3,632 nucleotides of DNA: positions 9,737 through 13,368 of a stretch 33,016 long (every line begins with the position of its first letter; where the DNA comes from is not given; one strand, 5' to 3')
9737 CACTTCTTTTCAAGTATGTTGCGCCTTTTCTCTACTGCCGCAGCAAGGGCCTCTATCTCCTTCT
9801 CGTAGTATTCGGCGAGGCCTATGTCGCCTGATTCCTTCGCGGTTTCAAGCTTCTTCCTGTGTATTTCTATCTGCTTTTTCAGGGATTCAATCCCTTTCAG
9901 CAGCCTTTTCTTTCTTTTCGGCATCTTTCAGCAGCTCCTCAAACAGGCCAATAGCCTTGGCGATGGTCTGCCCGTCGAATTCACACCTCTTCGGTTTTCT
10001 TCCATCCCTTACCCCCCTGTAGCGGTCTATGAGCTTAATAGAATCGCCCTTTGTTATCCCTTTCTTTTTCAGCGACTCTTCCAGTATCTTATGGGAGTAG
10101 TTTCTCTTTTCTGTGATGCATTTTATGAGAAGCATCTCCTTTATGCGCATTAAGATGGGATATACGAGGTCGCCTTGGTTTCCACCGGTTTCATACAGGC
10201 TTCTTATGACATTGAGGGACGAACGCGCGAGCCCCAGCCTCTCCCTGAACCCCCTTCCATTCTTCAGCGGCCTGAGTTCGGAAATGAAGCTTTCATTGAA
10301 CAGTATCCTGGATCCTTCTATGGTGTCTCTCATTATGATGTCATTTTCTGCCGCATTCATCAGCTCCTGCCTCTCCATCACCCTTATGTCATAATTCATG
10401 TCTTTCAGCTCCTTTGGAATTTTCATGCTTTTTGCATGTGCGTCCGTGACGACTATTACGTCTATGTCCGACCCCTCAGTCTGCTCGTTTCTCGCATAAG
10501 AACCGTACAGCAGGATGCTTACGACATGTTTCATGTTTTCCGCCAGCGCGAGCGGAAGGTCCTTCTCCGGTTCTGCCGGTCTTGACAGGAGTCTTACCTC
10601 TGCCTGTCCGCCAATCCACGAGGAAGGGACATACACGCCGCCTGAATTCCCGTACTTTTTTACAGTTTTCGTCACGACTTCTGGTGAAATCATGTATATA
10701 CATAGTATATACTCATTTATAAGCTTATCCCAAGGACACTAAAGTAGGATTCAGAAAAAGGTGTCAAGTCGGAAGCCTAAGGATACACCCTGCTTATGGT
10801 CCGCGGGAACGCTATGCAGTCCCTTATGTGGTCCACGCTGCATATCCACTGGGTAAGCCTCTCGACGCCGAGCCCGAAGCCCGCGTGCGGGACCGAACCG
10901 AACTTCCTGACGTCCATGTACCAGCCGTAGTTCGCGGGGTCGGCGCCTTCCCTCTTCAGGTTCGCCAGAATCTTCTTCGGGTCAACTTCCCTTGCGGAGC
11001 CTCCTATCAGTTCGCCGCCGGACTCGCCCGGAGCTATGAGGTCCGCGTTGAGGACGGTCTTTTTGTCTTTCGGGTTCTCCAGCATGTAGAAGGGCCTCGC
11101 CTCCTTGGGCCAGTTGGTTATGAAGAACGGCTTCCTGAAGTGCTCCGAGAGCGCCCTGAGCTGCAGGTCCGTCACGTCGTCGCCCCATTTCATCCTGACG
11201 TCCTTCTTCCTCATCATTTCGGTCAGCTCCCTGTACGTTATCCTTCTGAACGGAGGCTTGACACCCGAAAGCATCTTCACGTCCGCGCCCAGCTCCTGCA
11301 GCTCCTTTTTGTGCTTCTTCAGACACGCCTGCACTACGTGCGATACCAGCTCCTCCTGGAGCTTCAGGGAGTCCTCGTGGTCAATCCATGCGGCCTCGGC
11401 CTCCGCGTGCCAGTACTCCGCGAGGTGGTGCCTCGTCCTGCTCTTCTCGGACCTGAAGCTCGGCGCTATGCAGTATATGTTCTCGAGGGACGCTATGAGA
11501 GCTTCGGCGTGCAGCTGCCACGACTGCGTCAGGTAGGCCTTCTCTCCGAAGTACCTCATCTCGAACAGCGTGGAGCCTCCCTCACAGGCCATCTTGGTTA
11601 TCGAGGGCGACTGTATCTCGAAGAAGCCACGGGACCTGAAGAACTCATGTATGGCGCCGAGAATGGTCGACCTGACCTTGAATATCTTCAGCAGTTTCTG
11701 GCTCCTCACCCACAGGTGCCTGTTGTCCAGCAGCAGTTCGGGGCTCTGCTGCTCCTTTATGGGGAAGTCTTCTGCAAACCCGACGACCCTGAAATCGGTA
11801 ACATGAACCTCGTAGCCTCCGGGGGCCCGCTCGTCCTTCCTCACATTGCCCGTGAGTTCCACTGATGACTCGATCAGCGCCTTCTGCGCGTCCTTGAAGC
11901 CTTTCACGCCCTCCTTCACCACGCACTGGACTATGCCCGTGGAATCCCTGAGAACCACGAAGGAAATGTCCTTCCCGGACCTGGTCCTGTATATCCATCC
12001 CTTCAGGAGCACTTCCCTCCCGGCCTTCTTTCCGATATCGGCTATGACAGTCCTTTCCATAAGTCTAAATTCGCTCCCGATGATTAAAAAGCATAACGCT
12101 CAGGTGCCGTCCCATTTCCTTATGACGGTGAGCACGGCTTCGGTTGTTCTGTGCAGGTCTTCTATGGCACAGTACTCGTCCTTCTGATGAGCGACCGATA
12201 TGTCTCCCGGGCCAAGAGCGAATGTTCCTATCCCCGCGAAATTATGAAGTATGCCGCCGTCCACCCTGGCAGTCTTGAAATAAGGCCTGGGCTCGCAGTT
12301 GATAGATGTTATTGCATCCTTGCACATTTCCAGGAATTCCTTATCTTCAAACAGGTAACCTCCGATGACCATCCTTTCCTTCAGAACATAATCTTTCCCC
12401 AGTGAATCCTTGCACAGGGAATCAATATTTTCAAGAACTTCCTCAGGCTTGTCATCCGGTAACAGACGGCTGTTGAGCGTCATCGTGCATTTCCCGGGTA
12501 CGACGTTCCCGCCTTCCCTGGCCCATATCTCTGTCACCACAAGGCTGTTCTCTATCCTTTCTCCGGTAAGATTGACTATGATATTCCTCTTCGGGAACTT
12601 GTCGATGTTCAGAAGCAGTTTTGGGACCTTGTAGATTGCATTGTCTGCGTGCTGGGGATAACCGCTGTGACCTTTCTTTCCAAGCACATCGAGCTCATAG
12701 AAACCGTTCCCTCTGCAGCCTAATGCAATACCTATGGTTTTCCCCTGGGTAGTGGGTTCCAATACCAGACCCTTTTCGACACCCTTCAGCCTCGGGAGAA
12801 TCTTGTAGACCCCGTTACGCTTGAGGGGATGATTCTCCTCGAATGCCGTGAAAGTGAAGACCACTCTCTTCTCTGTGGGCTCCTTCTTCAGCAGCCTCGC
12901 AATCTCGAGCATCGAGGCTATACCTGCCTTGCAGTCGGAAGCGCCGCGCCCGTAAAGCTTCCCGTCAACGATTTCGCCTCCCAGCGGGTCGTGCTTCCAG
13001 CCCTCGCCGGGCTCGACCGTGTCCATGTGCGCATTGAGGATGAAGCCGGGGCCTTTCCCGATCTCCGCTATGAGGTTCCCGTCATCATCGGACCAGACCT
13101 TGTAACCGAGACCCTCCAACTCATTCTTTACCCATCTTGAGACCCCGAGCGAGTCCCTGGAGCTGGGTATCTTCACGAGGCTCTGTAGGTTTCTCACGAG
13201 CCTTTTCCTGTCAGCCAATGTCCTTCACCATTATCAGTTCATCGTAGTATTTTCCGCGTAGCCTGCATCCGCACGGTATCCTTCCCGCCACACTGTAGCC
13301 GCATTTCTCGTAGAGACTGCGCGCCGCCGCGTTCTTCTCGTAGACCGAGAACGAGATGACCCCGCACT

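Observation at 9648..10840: Second nucleotidyltransferase cassette is bracketed by two copies of the asnS gene tail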

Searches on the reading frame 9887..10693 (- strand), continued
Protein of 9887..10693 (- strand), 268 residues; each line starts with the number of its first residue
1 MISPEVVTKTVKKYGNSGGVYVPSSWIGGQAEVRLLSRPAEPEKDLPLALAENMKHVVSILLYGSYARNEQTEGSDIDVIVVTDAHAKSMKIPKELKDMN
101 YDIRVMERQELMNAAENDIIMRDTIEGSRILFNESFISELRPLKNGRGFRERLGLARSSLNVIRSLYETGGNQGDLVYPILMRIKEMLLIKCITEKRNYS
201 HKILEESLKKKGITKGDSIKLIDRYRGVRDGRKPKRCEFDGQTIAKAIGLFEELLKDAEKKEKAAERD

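Call 51: find_related_loci(query=A1, collection=viral_contigs, flank=6000)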
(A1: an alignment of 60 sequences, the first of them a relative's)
Query A1 (268 aa) in viral_contigs; peptide patterns used: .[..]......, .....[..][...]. (x = any residue, [..] = any of these).
25 stretches matched a pattern, but none encodes a relative of the query by tblastn (E <= 1e-3).

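Call 59: find_encoding_contigs(protein=P0003, flank=5000, max_places=3)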
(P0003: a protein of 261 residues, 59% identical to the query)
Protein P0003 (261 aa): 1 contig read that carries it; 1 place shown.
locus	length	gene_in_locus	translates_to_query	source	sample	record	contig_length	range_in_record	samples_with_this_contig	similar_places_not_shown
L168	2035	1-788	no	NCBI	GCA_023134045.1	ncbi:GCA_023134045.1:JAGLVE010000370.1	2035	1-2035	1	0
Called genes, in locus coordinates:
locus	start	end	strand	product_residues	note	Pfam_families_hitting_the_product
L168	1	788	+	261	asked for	PF01909:NTP_transf_2, PF18765:Polbeta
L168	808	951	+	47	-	-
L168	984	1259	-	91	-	PF12705:PDDEXK_1 (weak)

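Call 60: find_encoding_contigs(protein=P0002, flank=5000, max_places=3)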
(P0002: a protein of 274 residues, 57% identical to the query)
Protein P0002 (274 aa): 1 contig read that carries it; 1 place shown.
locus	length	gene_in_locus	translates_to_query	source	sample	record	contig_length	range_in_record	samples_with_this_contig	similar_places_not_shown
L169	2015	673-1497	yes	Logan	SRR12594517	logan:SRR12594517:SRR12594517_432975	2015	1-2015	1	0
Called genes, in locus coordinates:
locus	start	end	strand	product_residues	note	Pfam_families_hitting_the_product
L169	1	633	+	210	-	?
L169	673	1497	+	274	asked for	PF01909:NTP_transf_2, PF18765:Polbeta (weak)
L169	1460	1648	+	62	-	-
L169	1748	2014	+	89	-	?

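Call 61: find_encoding_contigs(protein=P0004, flank=5000, max_places=3)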
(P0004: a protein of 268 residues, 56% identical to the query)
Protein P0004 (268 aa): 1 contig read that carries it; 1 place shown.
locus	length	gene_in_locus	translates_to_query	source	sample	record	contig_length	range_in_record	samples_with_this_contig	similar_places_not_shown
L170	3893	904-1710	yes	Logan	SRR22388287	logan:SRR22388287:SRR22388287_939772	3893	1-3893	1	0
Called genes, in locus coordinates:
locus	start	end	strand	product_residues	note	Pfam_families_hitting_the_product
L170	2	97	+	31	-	?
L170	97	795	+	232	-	PF00177:Ribosomal_S7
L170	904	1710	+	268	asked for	PF01909:NTP_transf_2, PF18765:Polbeta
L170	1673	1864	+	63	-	-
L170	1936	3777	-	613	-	PF07953:Toxin_R_bind_N (faint), PF13385:Laminin_G_3, PF00054:Laminin_G_1 (weak), PF02210:Laminin_G_2, PF02973:Sialidase (faint), PF13385:Laminin_G_3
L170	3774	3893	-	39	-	?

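Call 62: find_encoding_contigs(protein=P0008, flank=5000, max_places=3)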
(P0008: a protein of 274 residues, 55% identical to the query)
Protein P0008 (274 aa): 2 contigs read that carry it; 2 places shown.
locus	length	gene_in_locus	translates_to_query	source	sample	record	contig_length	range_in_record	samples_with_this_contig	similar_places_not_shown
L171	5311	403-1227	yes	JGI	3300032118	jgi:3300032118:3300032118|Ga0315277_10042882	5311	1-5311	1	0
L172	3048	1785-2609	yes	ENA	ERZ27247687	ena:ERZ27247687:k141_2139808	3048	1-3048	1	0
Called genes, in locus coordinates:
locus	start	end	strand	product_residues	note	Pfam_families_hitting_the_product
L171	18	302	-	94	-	-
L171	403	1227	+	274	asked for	PF01909:NTP_transf_2, PF18765:Polbeta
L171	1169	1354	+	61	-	-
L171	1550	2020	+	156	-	-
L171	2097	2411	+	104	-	PF00313:CSD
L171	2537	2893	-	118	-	-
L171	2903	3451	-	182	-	-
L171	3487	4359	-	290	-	-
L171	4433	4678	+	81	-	PF08281:Sigma70_r4_2 (weak)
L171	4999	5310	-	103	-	?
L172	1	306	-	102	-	?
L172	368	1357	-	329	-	PF00535:Glycos_transf_2, PF00515:TPR_1 (weak), PF13181:TPR_8, PF13424:TPR_12 (weak), PF12895:ANAPC3 (weak), PF13414:TPR_11 (weak), PF13414:TPR_11, PF14559:TPR_19, +10 more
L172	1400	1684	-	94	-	-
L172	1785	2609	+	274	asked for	PF01909:NTP_transf_2, PF18765:Polbeta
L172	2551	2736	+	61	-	-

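Call 75: search_protein_families(library=pfam, proteins=[L088:793-1578:-, L088:1664-2908:+, L087:1873-2505:+, L087:2489-3172:+, L094:2799-3440:-, L125:2186-3199:-, L123:2573-3505:-, L139:597-1520:+, L095:2195-3124:+, L134:2631-3200:-], max_evalue=0.01)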
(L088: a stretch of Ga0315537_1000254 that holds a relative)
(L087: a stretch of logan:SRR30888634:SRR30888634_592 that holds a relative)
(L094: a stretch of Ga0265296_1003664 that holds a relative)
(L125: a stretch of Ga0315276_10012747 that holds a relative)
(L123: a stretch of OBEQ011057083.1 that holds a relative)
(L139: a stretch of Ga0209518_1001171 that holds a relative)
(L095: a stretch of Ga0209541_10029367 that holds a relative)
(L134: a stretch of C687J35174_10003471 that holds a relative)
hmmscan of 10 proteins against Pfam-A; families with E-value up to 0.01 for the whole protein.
L088:793-1578:- (261 aa): 1 family
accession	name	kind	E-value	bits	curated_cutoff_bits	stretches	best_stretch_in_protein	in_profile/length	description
PF12762.13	DDE_Tnp_IS1595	-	1.4e-34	119.8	27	1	91-237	2-153/153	ISXO2-like transposase domain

L088:1664-2908:+ (414 aa): 2 families
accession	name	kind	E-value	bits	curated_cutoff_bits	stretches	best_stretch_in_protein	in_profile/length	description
PF00291.31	PALP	-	2.2e-19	70.3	35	2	40-262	28-234/295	Pyridoxal-phosphate dependent enzyme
PF24857.1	THR4_C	-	0.0023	18.5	27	1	328-363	2-38/85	Threonine synthase, C-terminal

L087:1873-2505:+ (210 aa): 1 family
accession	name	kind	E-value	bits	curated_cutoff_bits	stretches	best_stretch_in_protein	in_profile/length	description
PF13384.12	HTH_23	-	0.0083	16.4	24.6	0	12-41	9-38/50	Homeodomain-like domain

L087:2489-3172:+ (227 aa): 4 families
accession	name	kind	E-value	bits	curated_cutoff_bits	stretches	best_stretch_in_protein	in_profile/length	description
PF14907.12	NTP_transf_5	-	6.9e-05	23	31.2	1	31-99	77-142/249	Uncharacterised nucleotidyltransferase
PF10706.15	Aminoglyc_resit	-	0.00039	21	21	1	14-97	2-83/149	Aminoglycoside-2''-adenylyltransferase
PF19502.5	DUF6036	-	0.00093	19.5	23.6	0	131-181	87-139/164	Nucleotidyltransferase of unknown function (DUF6036)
PF08843.17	AbiEii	-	0.0016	18.8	22.5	1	21-64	8-53/238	Nucleotidyl transferase AbiEii toxin, Type IV TA system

L094:2799-3440:- (213 aa): 0 families

L125:2186-3199:- (337 aa): 3 families
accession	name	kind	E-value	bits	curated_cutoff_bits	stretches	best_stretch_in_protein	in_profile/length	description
PF13793.12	Pribosyltran_N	-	2.6e-22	79.3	25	1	29-125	18-114/117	N-terminal domain of ribose phosphate pyrophosphokinase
PF00156.33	Pribosyltran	-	1.6e-16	60.5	26.3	1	163-259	20-120/158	Phosphoribosyl transferase domain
PF14572.12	Pribosyl_synth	-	2.5e-16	60.6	27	1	219-319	76-183/184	Phosphoribosyl synthetase-associated domain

L123:2573-3505:- (310 aa): 3 families
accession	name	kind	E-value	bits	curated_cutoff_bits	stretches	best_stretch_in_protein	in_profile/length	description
PF14528.11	LAGLIDADG_3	-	5.9e-19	68.6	22.5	2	204-284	1-82/82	LAGLIDADG-like domain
PF05204.19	Hom_end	-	8.3e-05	23.1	21.1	0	112-143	16-49/110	Homing endonuclease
PF14527.11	LAGLIDADG_WhiA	-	0.0039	17.7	23.2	0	207-254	2-48/93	WhiA LAGLIDADG-like domain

L139:597-1520:+ (307 aa): 2 families
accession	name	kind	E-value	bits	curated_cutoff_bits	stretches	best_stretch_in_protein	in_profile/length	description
PF02661.23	Fic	-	6.2e-22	78.7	24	1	152-252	2-93/93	Fic/DOC family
PF25325.1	EF-hand_EFHB_C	-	0.0079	16.4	27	0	19-70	21-70/75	EFHB C-terminal EF-hand domain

L095:2195-3124:+ (309 aa): 0 families

L134:2631-3200:- (189 aa): 1 family
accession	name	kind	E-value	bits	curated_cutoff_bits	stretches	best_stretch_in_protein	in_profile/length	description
PF08774.17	VRR_NUC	-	5.4e-06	26.9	23.8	1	33-131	21-115/116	VRR-NUC domain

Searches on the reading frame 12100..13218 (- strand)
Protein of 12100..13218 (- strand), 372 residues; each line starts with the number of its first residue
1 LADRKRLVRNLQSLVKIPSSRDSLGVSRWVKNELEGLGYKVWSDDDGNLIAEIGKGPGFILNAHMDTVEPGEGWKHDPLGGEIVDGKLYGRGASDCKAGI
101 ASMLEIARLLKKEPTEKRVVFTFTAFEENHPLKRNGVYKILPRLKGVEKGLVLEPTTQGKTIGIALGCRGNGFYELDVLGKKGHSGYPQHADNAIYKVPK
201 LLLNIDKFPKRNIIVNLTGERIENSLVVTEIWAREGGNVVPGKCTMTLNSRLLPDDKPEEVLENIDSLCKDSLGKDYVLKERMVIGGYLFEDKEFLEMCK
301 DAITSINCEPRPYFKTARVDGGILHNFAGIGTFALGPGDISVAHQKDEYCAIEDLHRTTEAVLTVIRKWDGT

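Call 6: search_protein_families(library=pfam, proteins=[window:12100-13218:-], max_evalue=0.01)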
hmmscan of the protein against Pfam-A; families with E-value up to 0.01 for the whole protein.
window:12100-13218:- (372 aa): 4 families
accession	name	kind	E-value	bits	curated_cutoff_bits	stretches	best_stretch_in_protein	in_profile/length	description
PF01546.33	Peptidase_M20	-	7.8e-26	91.7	24.6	1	60-367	1-205/206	Peptidase family M20/M25/M40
PF07687.19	M20_dimer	-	4.6e-16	59.1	21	1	169-274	4-104/107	Peptidase dimerisation domain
PF04389.22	Peptidase_M28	-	4e-10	40.2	21.3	1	48-129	1-68/193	Peptidase family M28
PF05343.19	Peptidase_M42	-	0.0046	16.5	23.2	0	93-128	132-167/292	M42 glutamyl aminopeptidase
